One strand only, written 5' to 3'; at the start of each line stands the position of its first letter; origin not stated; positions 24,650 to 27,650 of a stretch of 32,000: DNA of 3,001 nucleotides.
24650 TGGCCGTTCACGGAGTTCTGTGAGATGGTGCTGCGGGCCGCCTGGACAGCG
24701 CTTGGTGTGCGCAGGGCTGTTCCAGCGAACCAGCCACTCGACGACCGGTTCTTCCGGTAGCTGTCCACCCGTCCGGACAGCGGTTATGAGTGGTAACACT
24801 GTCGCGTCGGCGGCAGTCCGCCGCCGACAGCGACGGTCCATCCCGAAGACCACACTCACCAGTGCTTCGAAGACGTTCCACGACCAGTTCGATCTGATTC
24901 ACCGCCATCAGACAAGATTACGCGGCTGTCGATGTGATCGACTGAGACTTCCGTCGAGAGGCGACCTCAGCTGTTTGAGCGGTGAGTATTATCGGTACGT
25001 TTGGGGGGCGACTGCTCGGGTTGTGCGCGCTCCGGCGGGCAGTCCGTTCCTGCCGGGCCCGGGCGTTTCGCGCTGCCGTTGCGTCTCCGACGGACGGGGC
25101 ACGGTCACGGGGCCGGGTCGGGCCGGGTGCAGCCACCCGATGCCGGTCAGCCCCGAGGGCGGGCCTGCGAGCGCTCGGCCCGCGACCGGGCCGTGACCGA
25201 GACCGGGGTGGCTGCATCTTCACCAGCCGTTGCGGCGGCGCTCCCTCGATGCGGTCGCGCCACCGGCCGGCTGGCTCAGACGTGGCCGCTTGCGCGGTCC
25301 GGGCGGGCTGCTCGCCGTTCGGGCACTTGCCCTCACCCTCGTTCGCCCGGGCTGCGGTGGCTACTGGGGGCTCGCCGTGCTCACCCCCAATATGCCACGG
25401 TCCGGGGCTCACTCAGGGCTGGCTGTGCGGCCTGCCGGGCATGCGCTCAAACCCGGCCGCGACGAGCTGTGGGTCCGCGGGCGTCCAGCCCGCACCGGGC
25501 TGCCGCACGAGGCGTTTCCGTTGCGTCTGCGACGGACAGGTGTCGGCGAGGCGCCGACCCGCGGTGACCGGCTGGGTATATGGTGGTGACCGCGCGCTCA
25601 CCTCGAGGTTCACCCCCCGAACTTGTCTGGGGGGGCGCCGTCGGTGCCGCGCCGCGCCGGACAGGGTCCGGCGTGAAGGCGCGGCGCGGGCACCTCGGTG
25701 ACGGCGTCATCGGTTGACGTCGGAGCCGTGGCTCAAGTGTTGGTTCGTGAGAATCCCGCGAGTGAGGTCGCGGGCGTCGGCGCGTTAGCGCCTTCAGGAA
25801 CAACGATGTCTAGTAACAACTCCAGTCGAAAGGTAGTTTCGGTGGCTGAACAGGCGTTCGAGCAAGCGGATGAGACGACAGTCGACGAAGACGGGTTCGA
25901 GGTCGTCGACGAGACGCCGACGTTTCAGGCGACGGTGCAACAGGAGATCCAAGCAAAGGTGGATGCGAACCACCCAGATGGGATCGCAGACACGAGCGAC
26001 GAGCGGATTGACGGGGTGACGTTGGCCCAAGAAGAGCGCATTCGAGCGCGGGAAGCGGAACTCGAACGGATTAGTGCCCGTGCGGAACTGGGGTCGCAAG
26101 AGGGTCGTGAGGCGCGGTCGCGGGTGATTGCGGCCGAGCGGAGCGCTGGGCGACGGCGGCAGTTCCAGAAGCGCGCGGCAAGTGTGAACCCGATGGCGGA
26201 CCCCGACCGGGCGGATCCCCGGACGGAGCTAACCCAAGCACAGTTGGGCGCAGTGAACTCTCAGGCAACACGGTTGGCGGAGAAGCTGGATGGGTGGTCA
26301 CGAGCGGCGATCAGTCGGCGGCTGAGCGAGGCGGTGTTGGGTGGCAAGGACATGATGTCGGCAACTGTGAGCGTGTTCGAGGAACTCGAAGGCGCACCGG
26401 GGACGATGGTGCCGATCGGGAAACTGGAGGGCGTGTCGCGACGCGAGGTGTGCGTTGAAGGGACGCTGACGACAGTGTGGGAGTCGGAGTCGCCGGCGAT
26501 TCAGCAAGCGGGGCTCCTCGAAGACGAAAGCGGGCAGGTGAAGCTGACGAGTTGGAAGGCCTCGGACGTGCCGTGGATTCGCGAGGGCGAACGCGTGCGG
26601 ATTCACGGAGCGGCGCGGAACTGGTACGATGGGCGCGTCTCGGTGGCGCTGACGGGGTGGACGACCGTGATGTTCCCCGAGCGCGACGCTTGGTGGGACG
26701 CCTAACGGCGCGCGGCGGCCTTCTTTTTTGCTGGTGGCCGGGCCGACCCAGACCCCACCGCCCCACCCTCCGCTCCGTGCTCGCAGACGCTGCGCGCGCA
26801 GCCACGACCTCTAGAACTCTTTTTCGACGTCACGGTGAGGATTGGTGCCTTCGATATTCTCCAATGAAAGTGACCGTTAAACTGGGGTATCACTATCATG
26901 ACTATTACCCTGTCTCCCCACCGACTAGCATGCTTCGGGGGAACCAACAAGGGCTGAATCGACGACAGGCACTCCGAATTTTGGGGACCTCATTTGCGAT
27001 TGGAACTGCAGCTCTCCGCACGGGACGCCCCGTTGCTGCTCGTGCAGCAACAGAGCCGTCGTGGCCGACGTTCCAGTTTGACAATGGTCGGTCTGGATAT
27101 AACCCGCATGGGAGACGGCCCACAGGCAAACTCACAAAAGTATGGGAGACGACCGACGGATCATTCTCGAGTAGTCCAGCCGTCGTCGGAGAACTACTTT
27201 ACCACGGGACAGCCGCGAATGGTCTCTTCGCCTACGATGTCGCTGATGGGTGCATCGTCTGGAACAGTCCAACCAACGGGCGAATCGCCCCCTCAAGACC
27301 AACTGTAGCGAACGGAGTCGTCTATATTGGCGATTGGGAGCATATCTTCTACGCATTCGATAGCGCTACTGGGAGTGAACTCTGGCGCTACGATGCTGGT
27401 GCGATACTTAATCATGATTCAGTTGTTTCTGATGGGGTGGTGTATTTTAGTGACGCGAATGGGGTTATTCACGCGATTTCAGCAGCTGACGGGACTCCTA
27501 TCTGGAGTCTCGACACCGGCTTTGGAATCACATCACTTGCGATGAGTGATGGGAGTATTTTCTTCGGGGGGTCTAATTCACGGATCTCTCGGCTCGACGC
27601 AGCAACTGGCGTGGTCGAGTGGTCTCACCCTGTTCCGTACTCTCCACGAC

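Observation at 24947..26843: A 1.8 kb cassette of about 80% G+C (0.8 kb ORF-free sequence plus one OB-fold gene) bracketed by imperfect direct repeats, next to an IS end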

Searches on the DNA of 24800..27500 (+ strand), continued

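Call 99: search_with_rna_model(model_id=R1, sources=[window, L001, L002, L003, L004, L005, L006, L007, L008, L009, L010, L011, L012, L013, L014, L015, L016, L017, L018, L019, L020, L021, L022, L023, L024, L025, L027, L028, L029, L030, L031, L032, L033, L034, L035, L036, L037, L038, L039, L040, L041, L042, L043, L044, L045, L046, L047, L048, L049, L051, L052, L053, L054, L055, L056, L057, L058, L059, L060, L061, L062, L063, L064, L065, L066, L067, L068, L069, L070, L071, L072, L073, L074, L075, L076, L077, L078, L079, L080, L081, L082, L083, L086], max_evalue=0.001, make_alignment=true)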
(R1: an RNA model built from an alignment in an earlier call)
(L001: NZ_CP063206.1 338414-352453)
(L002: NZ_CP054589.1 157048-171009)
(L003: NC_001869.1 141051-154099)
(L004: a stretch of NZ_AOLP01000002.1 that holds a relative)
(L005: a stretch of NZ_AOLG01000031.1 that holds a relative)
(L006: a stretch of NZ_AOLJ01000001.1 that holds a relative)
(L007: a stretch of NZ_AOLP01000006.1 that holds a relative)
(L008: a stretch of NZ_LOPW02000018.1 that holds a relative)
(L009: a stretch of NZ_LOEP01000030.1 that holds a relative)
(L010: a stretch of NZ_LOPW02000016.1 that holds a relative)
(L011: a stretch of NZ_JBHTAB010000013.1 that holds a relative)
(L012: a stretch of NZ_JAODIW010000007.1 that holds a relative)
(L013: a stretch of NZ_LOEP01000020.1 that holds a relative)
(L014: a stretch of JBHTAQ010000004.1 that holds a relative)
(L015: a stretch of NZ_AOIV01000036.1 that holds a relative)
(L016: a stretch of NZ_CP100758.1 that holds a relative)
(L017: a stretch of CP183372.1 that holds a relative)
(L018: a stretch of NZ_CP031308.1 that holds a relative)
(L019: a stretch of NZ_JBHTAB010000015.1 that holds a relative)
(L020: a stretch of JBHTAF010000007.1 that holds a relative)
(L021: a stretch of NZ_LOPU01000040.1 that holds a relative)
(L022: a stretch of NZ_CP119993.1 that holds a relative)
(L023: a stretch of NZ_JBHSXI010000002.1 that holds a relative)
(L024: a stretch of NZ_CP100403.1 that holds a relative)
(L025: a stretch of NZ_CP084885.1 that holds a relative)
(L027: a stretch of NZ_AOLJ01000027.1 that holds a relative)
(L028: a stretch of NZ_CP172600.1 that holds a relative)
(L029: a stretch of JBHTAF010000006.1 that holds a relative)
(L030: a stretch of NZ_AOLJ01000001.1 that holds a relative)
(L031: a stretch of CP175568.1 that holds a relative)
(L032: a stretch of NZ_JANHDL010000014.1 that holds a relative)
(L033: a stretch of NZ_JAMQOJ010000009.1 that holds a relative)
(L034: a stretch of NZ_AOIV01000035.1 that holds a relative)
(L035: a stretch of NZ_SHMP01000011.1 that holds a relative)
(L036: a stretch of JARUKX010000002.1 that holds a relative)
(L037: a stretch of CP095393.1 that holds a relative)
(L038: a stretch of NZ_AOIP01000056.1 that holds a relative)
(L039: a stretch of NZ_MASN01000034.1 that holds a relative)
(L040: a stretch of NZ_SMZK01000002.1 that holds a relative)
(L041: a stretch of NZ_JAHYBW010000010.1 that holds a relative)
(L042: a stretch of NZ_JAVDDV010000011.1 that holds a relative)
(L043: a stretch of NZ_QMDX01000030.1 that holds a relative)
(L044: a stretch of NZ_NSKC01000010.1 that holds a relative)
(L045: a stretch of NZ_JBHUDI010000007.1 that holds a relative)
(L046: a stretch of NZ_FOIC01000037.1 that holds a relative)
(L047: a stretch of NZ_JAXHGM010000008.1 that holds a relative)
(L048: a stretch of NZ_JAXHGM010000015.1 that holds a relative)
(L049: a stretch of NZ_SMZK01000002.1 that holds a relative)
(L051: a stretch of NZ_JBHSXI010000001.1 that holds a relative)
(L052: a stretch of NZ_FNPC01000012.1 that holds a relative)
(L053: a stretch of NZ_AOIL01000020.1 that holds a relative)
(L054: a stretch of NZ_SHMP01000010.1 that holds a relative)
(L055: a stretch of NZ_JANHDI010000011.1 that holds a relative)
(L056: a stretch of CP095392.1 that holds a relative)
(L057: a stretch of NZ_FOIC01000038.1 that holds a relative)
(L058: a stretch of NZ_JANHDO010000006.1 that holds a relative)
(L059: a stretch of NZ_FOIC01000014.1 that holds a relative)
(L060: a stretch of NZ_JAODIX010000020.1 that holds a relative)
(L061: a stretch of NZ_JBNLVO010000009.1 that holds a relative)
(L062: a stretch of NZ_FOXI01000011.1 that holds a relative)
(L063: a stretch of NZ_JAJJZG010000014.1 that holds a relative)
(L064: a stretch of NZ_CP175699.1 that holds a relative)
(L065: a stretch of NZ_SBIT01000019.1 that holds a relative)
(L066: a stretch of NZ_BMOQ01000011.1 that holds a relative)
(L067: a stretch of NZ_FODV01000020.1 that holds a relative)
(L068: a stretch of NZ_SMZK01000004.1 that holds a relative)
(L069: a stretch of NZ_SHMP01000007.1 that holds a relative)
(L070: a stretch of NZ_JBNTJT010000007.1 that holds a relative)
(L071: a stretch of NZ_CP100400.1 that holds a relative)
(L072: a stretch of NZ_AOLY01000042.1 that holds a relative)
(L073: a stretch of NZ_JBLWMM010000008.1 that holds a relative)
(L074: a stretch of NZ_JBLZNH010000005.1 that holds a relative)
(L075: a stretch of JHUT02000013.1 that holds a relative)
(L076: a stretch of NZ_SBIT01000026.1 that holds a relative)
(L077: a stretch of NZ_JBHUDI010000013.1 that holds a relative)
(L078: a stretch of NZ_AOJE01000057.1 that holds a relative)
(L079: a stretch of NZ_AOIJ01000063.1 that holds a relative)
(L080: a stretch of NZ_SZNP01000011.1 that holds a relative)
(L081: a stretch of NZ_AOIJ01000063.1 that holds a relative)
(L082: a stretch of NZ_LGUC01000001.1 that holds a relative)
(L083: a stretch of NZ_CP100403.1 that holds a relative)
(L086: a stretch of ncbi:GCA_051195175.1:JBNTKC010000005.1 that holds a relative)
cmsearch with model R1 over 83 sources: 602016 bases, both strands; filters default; matches with E-value up to 0.001: 151.
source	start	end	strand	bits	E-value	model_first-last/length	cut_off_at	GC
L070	2829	3003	+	200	2.7e-65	1-175/175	no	0.66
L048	2830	3003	+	199.8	3.3e-65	1-175/175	no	0.66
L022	2829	3003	+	198.9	6.5e-65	1-175/175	no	0.66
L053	2830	3003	+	198.8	6.8e-65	1-175/175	no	0.66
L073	2830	3003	+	196.3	5e-64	1-175/175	no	0.67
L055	2831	3003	+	195.9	6.9e-64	1-175/175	no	0.66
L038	2830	3003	+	194.2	2.5e-63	1-175/175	no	0.63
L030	2831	3003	+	194.1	2.7e-63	1-175/175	no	0.68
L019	2829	3003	+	193.1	6e-63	1-175/175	no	0.66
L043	2788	2961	+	192.9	7e-63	1-175/175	no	0.67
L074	2830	3003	+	192.4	1e-62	1-175/175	no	0.64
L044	2829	3003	+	192.2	1.2e-62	1-175/175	no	0.65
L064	2825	3003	+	191.6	2e-62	1-175/175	no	0.65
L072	2831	3003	+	191.5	2.1e-62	1-175/175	no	0.66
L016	2831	3003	+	191.3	2.5e-62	1-175/175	no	0.64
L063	2829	3003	+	190.6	4.1e-62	1-175/175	no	0.66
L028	406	576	+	190.3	5.5e-62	1-175/175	no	0.65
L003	5876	6050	+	189.9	7.1e-62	1-175/175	no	0.66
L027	2833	3003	+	189.5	1e-61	1-175/175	no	0.66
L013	2834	3003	+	189.4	1.1e-61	1-175/175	no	0.68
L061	2829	3003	+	189.3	1.2e-61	1-175/175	no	0.67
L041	2832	3003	+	189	1.5e-61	1-175/175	no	0.66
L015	2831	3003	+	188.2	2.7e-61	1-175/175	no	0.66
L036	2831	3003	+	188.1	3e-61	1-175/175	no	0.64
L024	2833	3003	+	186.8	8.1e-61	1-175/175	no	0.68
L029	2832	3003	+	185.6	2e-60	1-175/175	no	0.65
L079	2839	3003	+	185.2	2.8e-60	1-175/175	no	0.65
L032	1950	2125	+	184.5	5.1e-60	1-175/175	no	0.65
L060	2830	3003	+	184.3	5.6e-60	1-175/175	no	0.67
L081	2828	3003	+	183.6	1e-59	1-175/175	no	0.63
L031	2836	3003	+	179.3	2.9e-58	1-175/175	no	0.62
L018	2832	3003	+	178.7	4.5e-58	1-175/175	no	0.62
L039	2833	3003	+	177.5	1.2e-57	1-175/175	no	0.64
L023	2822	3003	+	177.1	1.6e-57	1-175/175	no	0.66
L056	2827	3003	+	175.9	4e-57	1-175/175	no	0.66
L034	2829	3003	+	175.7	4.7e-57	1-175/175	no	0.65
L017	2822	3003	+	175.2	6.9e-57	1-175/175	no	0.64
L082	2831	3003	+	175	8.3e-57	1-175/175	no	0.67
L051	2833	3003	+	174.9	9.2e-57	1-175/175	no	0.68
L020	2835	3003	+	174.5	1.2e-56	1-175/175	no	0.66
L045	2831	3003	+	172.3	6.5e-56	1-175/175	no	0.65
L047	2822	3003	+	171.4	1.4e-55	1-175/175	no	0.65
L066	2835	3003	+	171.1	1.7e-55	1-175/175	no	0.65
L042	2831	3003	+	170.5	2.6e-55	1-175/175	no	0.65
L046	2634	2809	+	168.9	9.3e-55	1-175/175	no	0.63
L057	2152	2324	+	168.3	1.5e-54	1-175/175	no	0.65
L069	2831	3003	+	168.3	1.5e-54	1-175/175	no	0.65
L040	2832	3003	+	168.2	1.6e-54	1-175/175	no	0.63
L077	2836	3003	+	168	1.9e-54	1-175/175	no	0.64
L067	2831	3003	+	167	4.4e-54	1-175/175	no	0.64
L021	2831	3003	+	166.1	8.4e-54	1-175/175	no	0.64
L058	2827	3003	+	166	9.3e-54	1-175/175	no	0.69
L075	2832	3003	+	164.8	2.3e-53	1-175/175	no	0.62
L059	2829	3003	+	162.6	1.3e-52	1-175/175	no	0.63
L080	2832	3003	+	160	9.7e-52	1-175/175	no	0.62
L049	2830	3003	+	159.5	1.5e-51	1-175/175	no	0.63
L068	2831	3003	+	158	4.9e-51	1-175/175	no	0.64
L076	2831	3003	+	157.9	5e-51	1-175/175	no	0.62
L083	2832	3003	+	156.1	2.1e-50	1-175/175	no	0.64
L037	2838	3003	+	154.2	9e-50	1-175/175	no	0.64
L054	2838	3003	+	154.2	9e-50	1-175/175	no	0.64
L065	2833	3003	+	149.9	2.7e-48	1-175/175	no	0.63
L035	2837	3003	+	149.6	3.2e-48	1-175/175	no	0.65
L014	2823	3003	+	149.2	4.5e-48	1-175/175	no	0.65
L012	2831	3003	+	133.8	7.5e-43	1-175/175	no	0.64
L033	2828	3003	+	129.1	2.9e-41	1-175/175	no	0.62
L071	2815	2990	+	64.1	3.1e-19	1-175/175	no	0.62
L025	2850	3003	+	63.7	4.2e-19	1-175/175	no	0.66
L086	2337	2503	+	52.7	2.4e-15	1-175/175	no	0.66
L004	2811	3003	+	45.5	6.5e-13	1-175/175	no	0.68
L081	2849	2904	-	44.2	1.7e-12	22-77/175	no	0.75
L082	2852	2907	-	43.1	4.1e-12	22-77/175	no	0.8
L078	2889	3003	+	42.1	8.7e-12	1-175/175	no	0.6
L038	2852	2905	-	42.1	8.9e-12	23-76/175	no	0.78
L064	2846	2901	-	41.9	1.1e-11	22-77/175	no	0.79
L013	2855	2910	-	41.7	1.3e-11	22-77/175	no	0.82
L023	2843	2898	-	41.7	1.3e-11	22-77/175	no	0.82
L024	2854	2909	-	41.7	1.3e-11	22-77/175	no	0.82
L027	2854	2909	-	41.7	1.3e-11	22-77/175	no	0.82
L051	2854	2909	-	41.2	1.8e-11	22-77/175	no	0.82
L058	2848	2903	-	41.2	1.8e-11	22-77/175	no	0.82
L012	2852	2907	-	40.8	2.4e-11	22-77/175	no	0.8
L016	2852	2907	-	40.8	2.4e-11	22-77/175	no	0.8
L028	427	482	-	40.8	2.4e-11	22-77/175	no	0.8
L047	2843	2898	-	40.3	3.7e-11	22-77/175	no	0.8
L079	2851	2906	-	40.2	3.8e-11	22-77/175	no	0.8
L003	5897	5952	-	40.2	3.8e-11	22-77/175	no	0.8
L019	2850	2905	-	40.2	3.8e-11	22-77/175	no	0.8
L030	2852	2907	-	40.2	3.8e-11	22-77/175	no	0.8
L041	2853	2908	-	40.2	3.8e-11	22-77/175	no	0.8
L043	2809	2864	-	40.2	3.8e-11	22-77/175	no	0.8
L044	2850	2905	-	40.2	3.8e-11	22-77/175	no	0.8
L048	2851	2906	-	40.2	3.8e-11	22-77/175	no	0.8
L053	2851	2906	-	40.2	3.8e-11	22-77/175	no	0.8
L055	2852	2907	-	40.2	3.8e-11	22-77/175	no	0.8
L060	2851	2906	-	40.2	3.8e-11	22-77/175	no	0.8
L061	2850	2905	-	40.2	3.8e-11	22-77/175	no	0.8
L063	2850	2905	-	40.2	3.8e-11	22-77/175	no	0.8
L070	2850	2905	-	40.2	3.8e-11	22-77/175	no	0.8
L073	2851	2906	-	40.2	3.8e-11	22-77/175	no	0.8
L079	2750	2805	-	40.2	3.8e-11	22-77/175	no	0.8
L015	2852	2906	-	40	4.5e-11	22-77/175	no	0.8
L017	2843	2897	-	40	4.5e-11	22-77/175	no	0.8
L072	2852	2906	-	40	4.5e-11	22-77/175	no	0.8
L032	1971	2026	-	39.6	6.3e-11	22-77/175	no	0.77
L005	2811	3003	+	39.4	7.3e-11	1-175/175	no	0.67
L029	2853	2904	-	39.2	8.9e-11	24-75/175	no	0.79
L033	2849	2900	-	39.2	8.9e-11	24-75/175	no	0.79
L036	2852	2903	-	39.2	8.9e-11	24-75/175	no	0.79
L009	2810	3003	+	38.9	1.1e-10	1-175/175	no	0.7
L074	2851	2906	-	38.2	1.9e-10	22-77/175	no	0.79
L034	2852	2903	-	38.1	2.1e-10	24-75/175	no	0.81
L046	2655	2710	-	37.9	2.3e-10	22-77/175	no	0.79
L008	2813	3003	+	37.7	2.7e-10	1-175/175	no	0.7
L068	2852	2907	-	37.4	3.6e-10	22-77/175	no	0.77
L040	2853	2908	-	37.4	3.6e-10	22-77/175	no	0.77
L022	2850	2905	-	37.2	4.2e-10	22-77/175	no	0.8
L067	2854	2905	-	37.1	4.4e-10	24-75/175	no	0.77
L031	2860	2909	-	36.5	7.2e-10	25-74/175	no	0.74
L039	2854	2907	-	35.9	1.1e-09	22-77/175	no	0.78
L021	2852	2902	-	35.8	1.2e-09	24-75/175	no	0.78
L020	2856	2910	-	35.6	1.4e-09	22-77/175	no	0.8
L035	2858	2913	-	35.3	1.8e-09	22-77/175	no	0.8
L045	2852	2907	-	35.3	1.8e-09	22-77/175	no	0.8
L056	2848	2903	-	35.3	1.8e-09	22-77/175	no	0.8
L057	2173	2228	-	35.3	1.8e-09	22-77/175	no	0.8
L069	2852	2907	-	35.3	1.8e-09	22-77/175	no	0.8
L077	2857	2912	-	35.3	1.8e-09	22-77/175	no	0.8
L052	2854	3003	+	35.3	1.9e-09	1-175/175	no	0.65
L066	2856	2905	-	34.9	2.5e-09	24-75/175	no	0.8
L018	2854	2903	-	33.7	6.4e-09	25-74/175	no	0.76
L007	1409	1598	+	33.6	7.1e-09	1-175/175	no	0.68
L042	2852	2907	-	33.4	8e-09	22-77/175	no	0.82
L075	2853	2907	-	33.2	9.7e-09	22-77/175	no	0.78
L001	6819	7012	+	32.2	2e-08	1-175/175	no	0.68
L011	2873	3010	+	31.8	2.8e-08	1-175/175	no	0.64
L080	2854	2906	-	31.5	3.6e-08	23-76/175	no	0.77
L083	2853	2905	-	31.5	3.6e-08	23-76/175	no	0.77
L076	2853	2905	-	31.5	3.6e-08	23-76/175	no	0.77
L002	6872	6986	+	31.2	4.5e-08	1-175/175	no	0.67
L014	2846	2895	-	31.1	4.7e-08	25-74/175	no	0.78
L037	2859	2913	-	31.1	5e-08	22-77/175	no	0.8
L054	2859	2913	-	31.1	5e-08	22-77/175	no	0.8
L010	2819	3016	+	30.5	7.7e-08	1-175/175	no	0.67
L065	2856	2906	-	29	2.5e-07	24-75/175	no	0.78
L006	2875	3003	+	28.6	3.5e-07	1-175/175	no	0.68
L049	2851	2906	-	28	5.6e-07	22-77/175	no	0.77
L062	2869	3003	+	25.1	5.3e-06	1-175/175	no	0.7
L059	2850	2906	-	25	5.6e-06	22-77/175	no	0.81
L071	2837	2884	-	22.2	5e-05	25-74/175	no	0.79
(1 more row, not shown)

Alignment A6: 150 matches aligned to the model, 271 columns, each read 5' to 3' on its own strand. Consensus structure (alignment columns), stored with it:
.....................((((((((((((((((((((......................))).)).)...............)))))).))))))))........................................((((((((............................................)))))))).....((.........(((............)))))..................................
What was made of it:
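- On Frpo/ssi-type single-strand promoter: All 83 sources searched with the covariance model have the element on the gene's strand, ending at the ATG (call 99).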

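Call 104: search_rna_families(sources=[L003, L001, L086], threshold=gathering)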
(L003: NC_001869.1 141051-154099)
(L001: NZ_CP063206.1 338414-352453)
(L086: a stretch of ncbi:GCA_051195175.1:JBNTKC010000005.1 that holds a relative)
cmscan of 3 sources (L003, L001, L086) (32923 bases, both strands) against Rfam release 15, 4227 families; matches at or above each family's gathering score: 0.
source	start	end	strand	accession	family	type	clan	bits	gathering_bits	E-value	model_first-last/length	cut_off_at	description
